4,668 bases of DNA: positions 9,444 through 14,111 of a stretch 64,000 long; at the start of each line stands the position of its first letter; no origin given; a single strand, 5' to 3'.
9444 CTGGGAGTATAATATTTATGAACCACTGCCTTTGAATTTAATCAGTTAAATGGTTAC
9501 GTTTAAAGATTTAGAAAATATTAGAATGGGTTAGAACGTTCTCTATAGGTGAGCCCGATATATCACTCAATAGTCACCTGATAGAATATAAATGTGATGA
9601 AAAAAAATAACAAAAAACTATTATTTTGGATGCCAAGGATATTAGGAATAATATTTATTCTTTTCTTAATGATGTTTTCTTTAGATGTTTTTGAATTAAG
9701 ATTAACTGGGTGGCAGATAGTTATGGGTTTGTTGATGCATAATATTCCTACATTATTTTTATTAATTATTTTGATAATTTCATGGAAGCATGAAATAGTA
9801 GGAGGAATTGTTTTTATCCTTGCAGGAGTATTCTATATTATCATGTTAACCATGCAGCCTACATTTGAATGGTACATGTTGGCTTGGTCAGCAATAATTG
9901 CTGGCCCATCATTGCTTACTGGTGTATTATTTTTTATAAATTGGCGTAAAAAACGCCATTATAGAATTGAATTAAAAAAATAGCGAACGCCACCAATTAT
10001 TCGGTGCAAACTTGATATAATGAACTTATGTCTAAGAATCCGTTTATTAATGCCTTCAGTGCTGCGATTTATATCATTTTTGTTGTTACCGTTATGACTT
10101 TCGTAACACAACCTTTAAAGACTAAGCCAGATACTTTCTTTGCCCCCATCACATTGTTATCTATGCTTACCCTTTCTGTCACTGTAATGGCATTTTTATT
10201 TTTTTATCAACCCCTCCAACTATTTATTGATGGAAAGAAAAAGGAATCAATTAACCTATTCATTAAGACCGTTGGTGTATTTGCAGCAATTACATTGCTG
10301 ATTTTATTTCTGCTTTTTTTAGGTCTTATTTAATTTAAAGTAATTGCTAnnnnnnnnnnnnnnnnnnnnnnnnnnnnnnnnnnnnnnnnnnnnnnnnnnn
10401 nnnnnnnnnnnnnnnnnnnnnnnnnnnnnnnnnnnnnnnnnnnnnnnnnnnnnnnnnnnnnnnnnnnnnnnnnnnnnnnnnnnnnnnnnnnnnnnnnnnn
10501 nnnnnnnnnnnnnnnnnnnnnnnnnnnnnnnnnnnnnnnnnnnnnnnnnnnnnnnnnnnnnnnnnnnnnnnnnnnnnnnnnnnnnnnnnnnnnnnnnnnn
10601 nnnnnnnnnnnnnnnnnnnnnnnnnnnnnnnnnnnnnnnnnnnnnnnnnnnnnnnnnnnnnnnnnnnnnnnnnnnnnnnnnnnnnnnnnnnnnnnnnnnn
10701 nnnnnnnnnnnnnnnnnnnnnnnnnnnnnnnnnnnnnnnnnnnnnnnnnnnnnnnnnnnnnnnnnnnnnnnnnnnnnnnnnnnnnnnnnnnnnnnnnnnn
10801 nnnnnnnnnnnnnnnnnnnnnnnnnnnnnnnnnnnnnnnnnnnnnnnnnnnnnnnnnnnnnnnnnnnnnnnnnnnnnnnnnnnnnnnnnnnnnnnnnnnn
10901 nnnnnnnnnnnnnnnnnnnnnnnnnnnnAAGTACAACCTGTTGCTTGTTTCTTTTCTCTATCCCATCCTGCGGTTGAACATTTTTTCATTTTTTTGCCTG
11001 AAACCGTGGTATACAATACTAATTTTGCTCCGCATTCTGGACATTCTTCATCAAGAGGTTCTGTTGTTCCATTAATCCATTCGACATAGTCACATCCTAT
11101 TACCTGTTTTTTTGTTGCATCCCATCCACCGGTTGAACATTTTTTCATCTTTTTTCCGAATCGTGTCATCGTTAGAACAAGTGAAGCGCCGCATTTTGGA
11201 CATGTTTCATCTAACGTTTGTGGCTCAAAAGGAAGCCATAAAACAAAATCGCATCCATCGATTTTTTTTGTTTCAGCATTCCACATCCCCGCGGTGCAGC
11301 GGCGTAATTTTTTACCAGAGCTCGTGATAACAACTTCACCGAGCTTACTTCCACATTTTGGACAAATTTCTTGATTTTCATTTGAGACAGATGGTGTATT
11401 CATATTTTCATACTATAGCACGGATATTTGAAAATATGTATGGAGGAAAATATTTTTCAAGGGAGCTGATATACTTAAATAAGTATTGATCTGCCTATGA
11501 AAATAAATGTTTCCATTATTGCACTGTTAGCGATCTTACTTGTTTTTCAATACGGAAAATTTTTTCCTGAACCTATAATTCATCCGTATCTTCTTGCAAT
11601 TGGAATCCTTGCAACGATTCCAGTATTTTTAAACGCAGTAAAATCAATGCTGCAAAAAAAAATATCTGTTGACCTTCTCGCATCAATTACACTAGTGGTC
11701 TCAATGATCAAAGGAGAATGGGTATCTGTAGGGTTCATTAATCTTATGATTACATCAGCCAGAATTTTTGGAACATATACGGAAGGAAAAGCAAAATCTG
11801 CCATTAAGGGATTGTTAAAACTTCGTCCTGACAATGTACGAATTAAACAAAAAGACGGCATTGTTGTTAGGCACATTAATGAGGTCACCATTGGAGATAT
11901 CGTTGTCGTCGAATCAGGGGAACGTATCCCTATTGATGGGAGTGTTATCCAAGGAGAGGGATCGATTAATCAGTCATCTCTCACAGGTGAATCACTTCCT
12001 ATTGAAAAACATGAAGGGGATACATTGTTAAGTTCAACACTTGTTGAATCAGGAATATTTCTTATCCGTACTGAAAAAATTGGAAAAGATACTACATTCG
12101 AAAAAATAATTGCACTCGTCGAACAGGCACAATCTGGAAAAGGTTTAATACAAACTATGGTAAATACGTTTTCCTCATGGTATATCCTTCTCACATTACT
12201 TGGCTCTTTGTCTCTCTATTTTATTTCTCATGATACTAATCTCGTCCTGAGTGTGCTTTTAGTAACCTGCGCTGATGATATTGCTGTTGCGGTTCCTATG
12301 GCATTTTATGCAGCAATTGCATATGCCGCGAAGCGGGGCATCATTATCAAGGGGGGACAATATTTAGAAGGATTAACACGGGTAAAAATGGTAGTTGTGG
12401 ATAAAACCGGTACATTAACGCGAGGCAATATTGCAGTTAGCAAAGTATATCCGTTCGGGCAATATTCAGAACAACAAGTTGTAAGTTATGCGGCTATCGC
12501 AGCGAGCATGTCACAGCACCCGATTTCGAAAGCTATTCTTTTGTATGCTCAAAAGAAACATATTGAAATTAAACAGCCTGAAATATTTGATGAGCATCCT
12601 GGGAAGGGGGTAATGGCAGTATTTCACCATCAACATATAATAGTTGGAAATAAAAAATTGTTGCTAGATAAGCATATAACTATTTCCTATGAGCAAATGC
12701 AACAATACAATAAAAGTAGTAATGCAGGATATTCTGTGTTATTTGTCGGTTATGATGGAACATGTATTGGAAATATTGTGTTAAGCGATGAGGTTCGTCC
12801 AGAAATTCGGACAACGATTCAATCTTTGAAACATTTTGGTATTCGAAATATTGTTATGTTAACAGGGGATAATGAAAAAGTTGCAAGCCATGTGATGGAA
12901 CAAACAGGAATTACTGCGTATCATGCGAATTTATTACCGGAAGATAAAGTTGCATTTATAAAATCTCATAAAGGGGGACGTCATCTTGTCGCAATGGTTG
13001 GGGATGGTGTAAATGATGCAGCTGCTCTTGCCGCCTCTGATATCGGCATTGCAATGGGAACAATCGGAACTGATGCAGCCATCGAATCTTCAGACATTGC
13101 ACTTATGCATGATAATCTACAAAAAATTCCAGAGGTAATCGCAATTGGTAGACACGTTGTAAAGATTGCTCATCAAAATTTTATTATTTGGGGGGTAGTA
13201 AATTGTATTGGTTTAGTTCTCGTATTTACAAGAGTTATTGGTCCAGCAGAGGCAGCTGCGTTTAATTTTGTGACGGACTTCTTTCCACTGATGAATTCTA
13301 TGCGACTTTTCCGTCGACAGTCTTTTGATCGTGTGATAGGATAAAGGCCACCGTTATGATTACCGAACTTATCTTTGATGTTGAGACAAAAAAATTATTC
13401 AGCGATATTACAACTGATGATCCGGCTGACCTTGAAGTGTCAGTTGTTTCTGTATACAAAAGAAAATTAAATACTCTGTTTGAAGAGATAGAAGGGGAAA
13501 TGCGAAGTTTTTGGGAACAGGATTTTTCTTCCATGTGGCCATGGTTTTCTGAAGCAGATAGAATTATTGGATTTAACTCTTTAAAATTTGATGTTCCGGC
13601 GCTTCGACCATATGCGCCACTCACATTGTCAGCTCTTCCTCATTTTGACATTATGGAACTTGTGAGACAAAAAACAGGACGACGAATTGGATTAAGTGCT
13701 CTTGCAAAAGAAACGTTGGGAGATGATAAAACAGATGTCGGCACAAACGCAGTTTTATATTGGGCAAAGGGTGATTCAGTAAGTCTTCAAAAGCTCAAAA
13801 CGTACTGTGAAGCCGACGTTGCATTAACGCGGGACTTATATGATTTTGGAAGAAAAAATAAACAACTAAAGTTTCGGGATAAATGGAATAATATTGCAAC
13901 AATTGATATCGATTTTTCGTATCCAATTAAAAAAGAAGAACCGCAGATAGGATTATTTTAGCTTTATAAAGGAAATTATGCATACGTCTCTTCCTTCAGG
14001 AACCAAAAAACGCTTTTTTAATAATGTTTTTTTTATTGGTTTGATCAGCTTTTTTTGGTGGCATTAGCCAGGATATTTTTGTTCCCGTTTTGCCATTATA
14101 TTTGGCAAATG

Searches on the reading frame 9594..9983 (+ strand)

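Call 63: search_protein_families(library=pfam, proteins=[window:9594-9983:+], max_evalue=0.01)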
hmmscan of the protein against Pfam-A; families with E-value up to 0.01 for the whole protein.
window:9594-9983:+ (129 aa): 1 family
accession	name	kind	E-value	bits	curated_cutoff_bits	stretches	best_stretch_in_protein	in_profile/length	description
PF24709.1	DUF7670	-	1.7e-31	109.4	29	1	4-124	2-117/118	Domain of unknown function (DUF7670)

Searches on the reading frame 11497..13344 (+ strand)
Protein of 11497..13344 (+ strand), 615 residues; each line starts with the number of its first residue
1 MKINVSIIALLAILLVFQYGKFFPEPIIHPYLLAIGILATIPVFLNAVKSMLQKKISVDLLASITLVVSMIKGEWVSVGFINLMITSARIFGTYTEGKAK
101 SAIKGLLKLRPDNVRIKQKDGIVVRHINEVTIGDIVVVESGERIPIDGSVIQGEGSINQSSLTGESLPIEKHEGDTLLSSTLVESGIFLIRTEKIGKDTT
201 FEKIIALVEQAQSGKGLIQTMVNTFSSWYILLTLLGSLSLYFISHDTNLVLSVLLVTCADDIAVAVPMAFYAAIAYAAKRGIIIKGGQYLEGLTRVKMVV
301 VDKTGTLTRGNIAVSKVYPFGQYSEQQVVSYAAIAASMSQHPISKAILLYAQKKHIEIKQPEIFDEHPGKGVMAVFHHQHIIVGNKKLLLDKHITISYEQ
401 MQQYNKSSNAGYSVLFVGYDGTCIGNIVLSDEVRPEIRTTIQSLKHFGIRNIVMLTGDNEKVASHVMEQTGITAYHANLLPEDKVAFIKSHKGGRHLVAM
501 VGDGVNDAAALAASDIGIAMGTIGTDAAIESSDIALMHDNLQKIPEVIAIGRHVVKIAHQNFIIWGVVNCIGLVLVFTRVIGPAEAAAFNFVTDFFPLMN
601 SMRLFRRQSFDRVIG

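Call 63: search_protein_families(library=pfam, proteins=[window:11497-13344:+], max_evalue=0.01)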
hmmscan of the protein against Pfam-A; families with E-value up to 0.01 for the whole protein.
window:11497-13344:+ (615 aa): 3 families
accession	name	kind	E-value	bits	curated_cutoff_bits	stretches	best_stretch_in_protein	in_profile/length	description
PF00122.25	E1-E2_ATPase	-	1e-39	136.3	28.1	1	109-280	2-181/181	E1-E2 ATPase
PF00702.32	Hydrolase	-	5.4e-27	95.9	26.4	1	296-514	1-190/191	haloacid dehalogenase-like hydrolase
PF02219.23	MTHFR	-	0.007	16.2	24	0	434-479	84-129/287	Methylenetetrahydrofolate reductase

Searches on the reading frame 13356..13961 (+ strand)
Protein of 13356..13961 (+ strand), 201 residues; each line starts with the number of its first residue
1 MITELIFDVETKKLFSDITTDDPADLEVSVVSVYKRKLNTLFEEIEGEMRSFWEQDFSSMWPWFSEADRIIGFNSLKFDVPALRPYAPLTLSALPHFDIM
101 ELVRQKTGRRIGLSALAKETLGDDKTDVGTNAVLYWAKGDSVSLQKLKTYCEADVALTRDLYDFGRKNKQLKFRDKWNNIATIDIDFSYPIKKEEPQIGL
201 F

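Call 34: search_protein_families(library=ncbifam, proteins=[window:13356-13961:+], max_evalue=0.001)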
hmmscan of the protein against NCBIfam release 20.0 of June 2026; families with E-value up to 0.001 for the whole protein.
window:13356-13961:+ (201 aa): 0 families

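Call 63: search_protein_families(library=pfam, proteins=[window:13356-13961:+], max_evalue=0.01)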
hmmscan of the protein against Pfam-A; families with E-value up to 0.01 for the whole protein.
window:13356-13961:+ (201 aa): 3 families
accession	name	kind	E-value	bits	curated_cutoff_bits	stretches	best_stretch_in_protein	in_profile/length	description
PF13482.12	RNase_H_2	-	1.5e-11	45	22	1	6-163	2-162/165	RNase_H superfamily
PF10108.15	DNA_pol_B_exo2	-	0.0018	18.5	24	0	96-158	105-166/213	Predicted 3'-5' exonuclease related to the exonuclease domain of PolB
PF01612.26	DNA_pol_A_exo1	-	0.0033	17.7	23.6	1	64-163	72-166/173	3'-5' exonuclease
